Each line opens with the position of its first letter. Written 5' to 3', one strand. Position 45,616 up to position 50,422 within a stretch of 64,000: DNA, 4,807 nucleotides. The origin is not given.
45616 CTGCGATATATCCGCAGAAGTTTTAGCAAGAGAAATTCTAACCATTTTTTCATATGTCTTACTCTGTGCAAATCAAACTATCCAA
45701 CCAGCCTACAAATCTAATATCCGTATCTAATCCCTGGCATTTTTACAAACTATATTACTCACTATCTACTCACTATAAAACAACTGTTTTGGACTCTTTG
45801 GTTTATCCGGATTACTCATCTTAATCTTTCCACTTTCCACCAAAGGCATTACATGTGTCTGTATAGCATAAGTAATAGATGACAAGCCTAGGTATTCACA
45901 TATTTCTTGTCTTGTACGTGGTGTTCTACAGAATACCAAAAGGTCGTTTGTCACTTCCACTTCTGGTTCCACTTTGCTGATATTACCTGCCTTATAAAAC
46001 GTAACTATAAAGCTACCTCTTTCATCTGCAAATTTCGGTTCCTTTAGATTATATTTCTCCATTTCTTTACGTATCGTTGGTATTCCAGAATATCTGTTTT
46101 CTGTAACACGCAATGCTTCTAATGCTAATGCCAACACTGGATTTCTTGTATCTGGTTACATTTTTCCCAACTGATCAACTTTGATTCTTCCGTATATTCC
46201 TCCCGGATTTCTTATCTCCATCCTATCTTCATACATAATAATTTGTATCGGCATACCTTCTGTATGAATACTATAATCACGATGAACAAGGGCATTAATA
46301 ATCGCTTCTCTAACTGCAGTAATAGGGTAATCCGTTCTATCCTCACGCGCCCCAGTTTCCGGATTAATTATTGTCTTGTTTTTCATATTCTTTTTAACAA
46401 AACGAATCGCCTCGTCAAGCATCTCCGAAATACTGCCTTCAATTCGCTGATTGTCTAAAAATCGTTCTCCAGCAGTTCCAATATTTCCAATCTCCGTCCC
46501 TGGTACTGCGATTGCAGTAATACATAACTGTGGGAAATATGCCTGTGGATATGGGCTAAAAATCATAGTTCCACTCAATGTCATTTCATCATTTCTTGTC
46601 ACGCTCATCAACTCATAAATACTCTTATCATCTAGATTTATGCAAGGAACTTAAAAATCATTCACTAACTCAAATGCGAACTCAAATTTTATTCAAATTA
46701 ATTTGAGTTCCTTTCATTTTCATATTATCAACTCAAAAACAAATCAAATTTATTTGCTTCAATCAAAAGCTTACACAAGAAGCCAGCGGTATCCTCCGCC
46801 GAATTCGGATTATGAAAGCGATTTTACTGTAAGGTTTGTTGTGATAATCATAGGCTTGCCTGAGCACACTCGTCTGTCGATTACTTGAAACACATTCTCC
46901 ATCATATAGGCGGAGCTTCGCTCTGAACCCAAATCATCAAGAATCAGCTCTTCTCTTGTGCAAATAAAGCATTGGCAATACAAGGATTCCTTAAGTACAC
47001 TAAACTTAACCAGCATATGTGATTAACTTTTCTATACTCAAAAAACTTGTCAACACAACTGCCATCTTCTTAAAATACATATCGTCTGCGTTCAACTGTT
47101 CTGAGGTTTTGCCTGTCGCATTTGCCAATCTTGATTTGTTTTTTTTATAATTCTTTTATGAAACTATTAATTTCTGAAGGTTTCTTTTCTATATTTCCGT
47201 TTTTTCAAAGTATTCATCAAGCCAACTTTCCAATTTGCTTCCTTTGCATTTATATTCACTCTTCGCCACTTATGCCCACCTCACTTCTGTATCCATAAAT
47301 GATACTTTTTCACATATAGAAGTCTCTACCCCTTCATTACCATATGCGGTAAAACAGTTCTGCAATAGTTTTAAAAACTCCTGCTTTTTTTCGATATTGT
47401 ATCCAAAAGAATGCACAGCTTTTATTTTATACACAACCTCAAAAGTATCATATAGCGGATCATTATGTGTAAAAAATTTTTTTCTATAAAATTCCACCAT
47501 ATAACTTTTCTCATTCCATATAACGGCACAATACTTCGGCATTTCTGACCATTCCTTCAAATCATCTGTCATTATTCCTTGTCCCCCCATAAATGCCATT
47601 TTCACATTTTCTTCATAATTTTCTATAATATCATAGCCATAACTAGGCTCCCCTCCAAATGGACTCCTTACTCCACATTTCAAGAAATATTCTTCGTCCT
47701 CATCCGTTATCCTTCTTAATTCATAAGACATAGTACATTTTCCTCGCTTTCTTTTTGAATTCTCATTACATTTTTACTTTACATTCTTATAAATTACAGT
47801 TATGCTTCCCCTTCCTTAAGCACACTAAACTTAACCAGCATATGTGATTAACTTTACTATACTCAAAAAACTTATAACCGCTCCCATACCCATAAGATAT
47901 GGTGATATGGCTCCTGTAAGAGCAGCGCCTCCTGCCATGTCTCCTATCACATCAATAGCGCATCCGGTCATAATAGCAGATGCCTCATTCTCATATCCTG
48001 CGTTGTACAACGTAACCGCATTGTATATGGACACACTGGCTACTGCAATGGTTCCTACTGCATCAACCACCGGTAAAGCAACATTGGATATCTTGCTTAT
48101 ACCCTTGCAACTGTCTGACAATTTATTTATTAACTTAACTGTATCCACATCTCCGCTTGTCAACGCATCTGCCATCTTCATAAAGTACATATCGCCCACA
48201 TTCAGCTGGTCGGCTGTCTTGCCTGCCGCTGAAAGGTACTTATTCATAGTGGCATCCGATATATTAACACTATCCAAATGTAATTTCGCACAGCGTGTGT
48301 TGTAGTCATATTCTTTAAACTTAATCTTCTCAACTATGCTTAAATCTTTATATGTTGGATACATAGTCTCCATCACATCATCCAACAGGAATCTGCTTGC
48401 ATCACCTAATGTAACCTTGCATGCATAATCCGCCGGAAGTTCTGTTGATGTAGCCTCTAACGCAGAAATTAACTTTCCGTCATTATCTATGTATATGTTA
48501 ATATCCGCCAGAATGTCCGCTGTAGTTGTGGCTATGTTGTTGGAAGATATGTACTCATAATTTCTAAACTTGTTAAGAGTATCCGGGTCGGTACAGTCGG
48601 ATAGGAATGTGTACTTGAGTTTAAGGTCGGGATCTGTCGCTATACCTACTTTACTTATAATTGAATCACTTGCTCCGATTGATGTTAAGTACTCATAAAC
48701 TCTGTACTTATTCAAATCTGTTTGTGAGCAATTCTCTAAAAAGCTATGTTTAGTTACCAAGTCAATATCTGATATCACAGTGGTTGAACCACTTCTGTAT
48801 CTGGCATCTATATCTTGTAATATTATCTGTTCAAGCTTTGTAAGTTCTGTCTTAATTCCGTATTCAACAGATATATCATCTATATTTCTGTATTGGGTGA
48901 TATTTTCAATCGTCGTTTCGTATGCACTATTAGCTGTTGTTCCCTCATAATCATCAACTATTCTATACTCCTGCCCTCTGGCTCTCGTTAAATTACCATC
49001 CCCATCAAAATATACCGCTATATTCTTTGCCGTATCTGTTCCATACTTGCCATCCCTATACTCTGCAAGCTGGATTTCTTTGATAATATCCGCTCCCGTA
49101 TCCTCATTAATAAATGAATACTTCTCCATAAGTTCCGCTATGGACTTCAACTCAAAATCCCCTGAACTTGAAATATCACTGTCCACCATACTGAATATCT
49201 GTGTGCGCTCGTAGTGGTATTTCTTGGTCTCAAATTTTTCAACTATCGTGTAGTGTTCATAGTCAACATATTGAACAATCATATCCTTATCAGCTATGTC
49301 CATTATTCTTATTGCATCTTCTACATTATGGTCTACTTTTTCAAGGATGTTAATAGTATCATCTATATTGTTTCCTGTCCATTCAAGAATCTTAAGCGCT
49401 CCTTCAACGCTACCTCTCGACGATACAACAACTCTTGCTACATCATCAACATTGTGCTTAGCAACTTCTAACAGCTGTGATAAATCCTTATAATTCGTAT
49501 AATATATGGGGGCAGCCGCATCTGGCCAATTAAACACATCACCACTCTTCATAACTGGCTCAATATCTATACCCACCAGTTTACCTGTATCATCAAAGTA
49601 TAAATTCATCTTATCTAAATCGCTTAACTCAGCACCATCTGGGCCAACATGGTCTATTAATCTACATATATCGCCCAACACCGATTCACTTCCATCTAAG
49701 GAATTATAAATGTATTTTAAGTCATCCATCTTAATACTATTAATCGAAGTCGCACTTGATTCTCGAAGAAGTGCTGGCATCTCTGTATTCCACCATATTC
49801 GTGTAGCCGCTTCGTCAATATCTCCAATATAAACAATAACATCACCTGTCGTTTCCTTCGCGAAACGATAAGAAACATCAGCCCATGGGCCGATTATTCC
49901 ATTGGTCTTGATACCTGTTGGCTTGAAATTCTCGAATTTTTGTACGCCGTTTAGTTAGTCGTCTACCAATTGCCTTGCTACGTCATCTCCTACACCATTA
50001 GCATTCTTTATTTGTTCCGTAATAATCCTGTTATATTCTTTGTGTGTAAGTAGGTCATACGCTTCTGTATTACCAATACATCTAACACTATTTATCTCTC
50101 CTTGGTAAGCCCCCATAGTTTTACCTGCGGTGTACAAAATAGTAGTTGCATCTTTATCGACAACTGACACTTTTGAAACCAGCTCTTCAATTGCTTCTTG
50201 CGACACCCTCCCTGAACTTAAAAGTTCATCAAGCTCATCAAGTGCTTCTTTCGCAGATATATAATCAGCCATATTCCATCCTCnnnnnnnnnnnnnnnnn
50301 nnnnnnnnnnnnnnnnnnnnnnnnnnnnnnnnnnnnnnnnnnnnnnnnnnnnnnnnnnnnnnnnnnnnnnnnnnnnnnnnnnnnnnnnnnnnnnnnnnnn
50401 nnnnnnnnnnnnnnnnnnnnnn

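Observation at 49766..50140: Ordered motif series resembling ADP-ribosyl cyclase/CD38-type NADases at the N-terminus of the large array protein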

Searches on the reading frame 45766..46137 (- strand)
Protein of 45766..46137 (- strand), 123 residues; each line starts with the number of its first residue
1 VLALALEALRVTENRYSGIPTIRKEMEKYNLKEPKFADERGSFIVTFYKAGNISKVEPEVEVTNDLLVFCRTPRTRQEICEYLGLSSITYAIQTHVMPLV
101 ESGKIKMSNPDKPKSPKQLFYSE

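Call 5: search_protein_families(library=pfam, max_evalue=1, proteins=[window:45766-46137:-])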
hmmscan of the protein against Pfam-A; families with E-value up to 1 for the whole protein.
window:45766-46137:- (123 aa): 5 families
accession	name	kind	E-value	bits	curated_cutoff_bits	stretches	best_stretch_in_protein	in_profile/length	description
PF13749.12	HATPase_c_4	-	7e-10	39.2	26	1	2-47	44-89/89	Putative ATP-dependent DNA helicase recG C-terminal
PF21247.3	Fic-like_C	-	2.5e-06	27.7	27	1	72-118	13-59/64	Filamentation induced by cAMP protein Fic-like, C-terminal domain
PF01726.22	LexA_DNA_bind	-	0.008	16.4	23.7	1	73-109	25-60/65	LexA DNA binding domain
PF00325.26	Crp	-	0.15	12.3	21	1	75-86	4-15/32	Bacterial regulatory proteins, crp family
PF09968.15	DUF2202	-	0.16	12.2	22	1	19-43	42-66/162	Uncharacterized protein domain (DUF2202)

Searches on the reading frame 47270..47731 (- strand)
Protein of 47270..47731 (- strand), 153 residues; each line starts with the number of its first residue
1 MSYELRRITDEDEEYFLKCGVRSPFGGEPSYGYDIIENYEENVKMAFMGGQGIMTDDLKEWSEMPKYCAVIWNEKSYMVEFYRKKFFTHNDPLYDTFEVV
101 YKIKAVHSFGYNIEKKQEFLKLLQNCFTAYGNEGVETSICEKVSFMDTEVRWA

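Call 5: search_protein_families(library=pfam, max_evalue=1, proteins=[window:47270-47731:-])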
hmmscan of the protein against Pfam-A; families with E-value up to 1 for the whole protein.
window:47270-47731:- (153 aa): 0 families

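Call 48: search_protein_families(library=ncbifam, max_evalue=0.01, proteins=[window:47270-47731:-])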
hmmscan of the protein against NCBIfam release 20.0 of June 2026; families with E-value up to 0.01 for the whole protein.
window:47270-47731:- (153 aa): 0 families

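Call 70: search_protein_families(library=padloc, max_evalue=0.01, proteins=[window:47270-47731:-])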
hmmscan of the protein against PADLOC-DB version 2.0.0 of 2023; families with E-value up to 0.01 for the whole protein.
window:47270-47731:- (153 aa): 0 families

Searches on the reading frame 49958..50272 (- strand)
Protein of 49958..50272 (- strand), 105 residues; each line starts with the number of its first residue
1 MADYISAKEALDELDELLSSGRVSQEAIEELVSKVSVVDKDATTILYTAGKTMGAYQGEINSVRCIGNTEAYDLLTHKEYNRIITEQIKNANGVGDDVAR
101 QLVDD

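Call 80: find_encoding_contigs(protein=window:49958-50272:-, flank=3000, max_places=8)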
Protein window:49958-50272:- (105 aa): no gene with exactly this product is on record in the collection.

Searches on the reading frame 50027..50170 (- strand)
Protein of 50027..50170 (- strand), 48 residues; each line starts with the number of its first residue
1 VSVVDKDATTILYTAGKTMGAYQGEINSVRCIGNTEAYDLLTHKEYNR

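Call 85: search_solved_structures(query=A6, max_evalue=10, show_alignments=5)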
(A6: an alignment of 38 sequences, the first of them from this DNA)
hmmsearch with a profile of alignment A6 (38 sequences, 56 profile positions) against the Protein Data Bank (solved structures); distinct sequences matched with E-value up to 10: 15.
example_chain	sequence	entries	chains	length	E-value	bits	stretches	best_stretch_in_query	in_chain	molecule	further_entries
1d2p_A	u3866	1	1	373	0.045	16.8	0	18-43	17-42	COLLAGEN ADHESIN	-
5le2_A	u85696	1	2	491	0.068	16.2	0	24-38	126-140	DDD_D12_15_D12_15_D12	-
6r0l_B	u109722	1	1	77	0.21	14.7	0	27-40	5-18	OsNF-YC7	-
3qsl_A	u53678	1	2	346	0.28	14.3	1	5-43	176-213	Putative exported protein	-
7c9o_C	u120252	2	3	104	0.41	13.7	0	27-40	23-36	Nuclear transcription factor Y subunit C-2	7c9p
9bhb_A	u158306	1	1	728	0.5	13.5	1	6-30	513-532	Erythrocyte membrane protein 1, PfEMP1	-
3bq0_A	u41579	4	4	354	0.91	12.6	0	20-51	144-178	DNA polymerase IV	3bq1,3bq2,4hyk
1k1q_A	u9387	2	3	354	0.92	12.6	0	20-51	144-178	DBH protein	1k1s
4nlg_A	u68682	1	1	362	0.97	12.5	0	20-51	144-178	DNA polymerase IV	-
4f4y_A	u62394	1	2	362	0.98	12.5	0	20-51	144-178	DNA polymerase IV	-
7cvo_A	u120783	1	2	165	0.99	12.5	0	27-40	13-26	Chimera of Nuclear transcription factor Y subunit C-4 and Zinc finger protein CONSTANS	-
5g49_B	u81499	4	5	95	1.1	12.3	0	27-40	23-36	NUCLEAR TRANSCRIPTION FACTOR Y SUBUNIT C-3 | NF-YC3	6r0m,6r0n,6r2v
5le8_A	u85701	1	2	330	1.2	12.2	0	24-38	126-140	DD_D12_15_D12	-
5eq2_A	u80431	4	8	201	1.4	12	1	3-33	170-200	Platelet-binding glycoprotein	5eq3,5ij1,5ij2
5eq4_A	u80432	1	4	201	1.5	12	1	3-33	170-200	Platelet-binding glycoprotein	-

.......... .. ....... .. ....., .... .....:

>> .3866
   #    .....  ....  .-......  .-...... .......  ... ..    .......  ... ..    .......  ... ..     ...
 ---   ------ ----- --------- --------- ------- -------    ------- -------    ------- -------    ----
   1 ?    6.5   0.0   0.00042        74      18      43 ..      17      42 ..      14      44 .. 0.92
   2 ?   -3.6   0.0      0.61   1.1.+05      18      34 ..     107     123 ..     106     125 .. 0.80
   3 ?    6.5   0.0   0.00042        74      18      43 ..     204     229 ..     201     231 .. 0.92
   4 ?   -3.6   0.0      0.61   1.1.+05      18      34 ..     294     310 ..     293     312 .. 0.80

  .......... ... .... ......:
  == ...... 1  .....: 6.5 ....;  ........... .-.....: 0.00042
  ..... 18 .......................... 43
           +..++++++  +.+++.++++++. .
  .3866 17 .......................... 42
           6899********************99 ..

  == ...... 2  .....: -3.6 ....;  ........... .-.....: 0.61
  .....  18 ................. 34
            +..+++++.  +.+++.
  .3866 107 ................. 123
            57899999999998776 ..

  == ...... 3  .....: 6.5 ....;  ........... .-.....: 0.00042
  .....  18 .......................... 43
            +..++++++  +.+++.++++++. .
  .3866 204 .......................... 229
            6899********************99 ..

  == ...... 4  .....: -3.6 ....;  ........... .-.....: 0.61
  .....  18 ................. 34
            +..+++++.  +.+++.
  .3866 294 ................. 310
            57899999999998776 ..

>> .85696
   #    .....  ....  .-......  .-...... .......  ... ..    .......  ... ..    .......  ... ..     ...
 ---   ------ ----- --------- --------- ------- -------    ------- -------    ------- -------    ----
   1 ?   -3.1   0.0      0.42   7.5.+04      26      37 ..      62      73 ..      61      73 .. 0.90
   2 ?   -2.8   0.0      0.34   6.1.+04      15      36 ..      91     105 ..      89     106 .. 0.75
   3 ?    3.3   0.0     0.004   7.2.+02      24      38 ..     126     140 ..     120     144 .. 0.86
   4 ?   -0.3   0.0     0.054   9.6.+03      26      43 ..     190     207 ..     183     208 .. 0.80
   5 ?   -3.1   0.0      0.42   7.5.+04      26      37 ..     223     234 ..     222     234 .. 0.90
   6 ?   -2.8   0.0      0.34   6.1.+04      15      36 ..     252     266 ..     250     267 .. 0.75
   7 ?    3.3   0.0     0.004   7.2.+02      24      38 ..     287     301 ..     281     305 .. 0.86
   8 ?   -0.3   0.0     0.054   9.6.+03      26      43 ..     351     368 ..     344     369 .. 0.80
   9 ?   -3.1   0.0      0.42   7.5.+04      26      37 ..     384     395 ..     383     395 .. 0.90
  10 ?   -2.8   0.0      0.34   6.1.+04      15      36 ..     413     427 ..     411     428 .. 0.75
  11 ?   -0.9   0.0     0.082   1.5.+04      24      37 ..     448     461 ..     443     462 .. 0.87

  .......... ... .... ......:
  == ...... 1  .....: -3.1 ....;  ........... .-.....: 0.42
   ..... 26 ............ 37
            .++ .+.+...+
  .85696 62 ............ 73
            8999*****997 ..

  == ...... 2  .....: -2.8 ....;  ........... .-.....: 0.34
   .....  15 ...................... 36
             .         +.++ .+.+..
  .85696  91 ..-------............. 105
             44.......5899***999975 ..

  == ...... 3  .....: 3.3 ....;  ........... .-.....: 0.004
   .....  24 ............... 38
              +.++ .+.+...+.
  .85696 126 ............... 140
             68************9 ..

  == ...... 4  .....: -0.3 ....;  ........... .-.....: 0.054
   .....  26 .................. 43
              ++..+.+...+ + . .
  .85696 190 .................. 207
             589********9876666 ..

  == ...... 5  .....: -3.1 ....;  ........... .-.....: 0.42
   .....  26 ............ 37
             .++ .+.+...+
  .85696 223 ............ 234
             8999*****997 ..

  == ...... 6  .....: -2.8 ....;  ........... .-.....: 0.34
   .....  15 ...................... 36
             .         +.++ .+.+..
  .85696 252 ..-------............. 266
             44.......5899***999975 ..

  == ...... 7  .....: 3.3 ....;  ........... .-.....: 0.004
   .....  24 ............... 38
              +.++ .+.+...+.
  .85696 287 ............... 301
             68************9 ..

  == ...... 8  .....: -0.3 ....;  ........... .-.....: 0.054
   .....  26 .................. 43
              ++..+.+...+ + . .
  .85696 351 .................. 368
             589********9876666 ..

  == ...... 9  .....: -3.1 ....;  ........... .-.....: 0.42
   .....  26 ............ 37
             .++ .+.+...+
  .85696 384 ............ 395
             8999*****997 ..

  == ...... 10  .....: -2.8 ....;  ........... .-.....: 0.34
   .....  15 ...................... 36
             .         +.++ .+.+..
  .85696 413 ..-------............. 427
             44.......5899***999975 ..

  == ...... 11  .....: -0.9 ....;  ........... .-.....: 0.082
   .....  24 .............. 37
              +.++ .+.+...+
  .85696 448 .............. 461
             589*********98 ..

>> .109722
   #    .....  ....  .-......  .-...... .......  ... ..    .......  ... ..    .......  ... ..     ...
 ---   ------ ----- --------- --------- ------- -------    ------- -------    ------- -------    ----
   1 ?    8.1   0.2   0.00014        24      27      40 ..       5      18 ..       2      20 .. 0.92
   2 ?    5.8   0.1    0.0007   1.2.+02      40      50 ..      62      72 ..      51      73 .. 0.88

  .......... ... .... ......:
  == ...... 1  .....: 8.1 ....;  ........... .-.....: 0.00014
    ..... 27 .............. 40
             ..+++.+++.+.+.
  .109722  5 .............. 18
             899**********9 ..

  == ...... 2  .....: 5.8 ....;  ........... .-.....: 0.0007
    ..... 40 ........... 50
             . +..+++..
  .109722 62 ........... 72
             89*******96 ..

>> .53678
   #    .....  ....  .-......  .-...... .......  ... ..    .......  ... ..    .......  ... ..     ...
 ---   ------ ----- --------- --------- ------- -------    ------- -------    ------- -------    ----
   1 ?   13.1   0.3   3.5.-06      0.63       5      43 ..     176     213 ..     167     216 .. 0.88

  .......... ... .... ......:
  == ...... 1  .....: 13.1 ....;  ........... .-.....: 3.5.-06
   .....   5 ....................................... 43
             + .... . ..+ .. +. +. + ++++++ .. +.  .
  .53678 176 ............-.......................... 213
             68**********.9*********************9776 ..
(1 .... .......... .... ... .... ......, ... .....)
